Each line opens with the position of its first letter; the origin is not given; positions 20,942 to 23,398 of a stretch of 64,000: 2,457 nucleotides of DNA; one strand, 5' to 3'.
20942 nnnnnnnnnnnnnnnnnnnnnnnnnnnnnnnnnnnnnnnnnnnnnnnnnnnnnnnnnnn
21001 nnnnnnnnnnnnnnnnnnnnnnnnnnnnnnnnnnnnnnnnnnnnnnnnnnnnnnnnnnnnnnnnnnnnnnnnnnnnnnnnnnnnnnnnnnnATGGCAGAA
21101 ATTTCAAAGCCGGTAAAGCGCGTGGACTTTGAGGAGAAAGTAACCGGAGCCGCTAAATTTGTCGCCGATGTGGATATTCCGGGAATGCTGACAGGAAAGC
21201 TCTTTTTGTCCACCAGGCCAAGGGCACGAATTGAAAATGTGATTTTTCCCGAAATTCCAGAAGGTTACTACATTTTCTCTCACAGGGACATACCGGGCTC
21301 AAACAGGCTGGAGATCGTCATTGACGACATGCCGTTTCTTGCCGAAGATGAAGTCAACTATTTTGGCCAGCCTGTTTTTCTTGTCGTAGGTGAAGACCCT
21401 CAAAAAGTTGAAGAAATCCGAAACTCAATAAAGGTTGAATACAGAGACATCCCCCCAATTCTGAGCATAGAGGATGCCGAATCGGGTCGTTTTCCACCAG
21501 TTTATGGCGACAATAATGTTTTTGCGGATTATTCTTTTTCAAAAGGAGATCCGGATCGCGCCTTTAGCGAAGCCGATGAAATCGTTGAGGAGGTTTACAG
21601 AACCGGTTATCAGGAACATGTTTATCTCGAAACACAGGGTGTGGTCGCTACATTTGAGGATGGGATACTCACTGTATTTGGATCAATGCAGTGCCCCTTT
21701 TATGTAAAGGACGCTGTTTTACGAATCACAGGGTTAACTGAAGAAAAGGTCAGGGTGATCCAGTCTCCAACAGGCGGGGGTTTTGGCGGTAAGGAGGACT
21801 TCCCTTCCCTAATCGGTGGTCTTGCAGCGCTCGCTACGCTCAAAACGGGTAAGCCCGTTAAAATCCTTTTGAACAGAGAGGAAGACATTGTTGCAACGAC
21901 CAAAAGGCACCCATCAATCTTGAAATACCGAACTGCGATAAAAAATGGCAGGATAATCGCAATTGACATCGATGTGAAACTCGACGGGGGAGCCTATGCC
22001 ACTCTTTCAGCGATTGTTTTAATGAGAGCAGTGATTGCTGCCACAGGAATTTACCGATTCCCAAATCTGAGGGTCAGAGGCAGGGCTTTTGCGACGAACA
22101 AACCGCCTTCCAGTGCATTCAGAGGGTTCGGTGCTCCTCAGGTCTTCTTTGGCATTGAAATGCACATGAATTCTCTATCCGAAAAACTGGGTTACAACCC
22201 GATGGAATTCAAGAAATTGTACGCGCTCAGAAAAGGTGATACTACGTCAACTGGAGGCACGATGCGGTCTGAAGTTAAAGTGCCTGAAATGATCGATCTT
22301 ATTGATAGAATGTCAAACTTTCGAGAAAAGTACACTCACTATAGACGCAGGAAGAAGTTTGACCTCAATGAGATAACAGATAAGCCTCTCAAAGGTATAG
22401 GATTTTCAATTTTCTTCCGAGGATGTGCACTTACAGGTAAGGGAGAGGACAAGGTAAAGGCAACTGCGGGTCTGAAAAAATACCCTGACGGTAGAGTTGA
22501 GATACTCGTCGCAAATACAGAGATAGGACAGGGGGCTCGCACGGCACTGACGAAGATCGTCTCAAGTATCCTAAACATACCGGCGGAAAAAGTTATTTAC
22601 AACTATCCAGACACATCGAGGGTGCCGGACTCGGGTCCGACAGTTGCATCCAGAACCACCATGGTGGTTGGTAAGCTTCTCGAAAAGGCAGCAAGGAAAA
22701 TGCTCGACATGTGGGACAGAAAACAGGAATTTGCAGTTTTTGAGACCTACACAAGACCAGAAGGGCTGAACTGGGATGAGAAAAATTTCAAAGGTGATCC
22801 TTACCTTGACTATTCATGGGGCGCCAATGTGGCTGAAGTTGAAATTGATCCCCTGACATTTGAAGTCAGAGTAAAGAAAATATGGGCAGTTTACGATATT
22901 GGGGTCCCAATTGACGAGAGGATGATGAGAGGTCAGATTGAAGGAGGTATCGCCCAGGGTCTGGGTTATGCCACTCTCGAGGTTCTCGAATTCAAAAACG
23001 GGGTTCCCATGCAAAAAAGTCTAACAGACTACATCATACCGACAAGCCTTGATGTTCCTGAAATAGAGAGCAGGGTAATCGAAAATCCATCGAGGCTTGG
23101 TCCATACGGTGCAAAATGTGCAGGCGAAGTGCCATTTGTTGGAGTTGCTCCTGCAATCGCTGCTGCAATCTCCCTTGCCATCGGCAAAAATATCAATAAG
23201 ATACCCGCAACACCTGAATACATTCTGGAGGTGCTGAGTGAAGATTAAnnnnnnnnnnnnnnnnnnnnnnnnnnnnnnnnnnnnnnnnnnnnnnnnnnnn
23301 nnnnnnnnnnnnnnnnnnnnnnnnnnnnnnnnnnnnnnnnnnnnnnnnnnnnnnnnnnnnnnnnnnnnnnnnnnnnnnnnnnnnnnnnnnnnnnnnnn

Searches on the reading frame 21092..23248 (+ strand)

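Call 72: search_protein_families(library=pfam, proteins=[window:21092-23248:+], max_evalue=0.00001)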
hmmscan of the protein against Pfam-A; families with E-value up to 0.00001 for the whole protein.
window:21092-23248:+ (718 aa): 3 families
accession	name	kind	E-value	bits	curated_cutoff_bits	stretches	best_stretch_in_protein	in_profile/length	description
PF02738.23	MoCoBD_1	-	1.4e-76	257.2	27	1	141-375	7-241/244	Molybdopterin cofactor-binding domain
PF20256.3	MoCoBD_2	-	5.9e-56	190.5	27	2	551-656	181-283/283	Molybdopterin cofactor-binding domain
PF01315.27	Ald_Xan_dh_C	-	5.2e-13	49.7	31.3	1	18-119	1-108/110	Aldehyde oxidase and xanthine dehydrogenase, a/b hammerhead domain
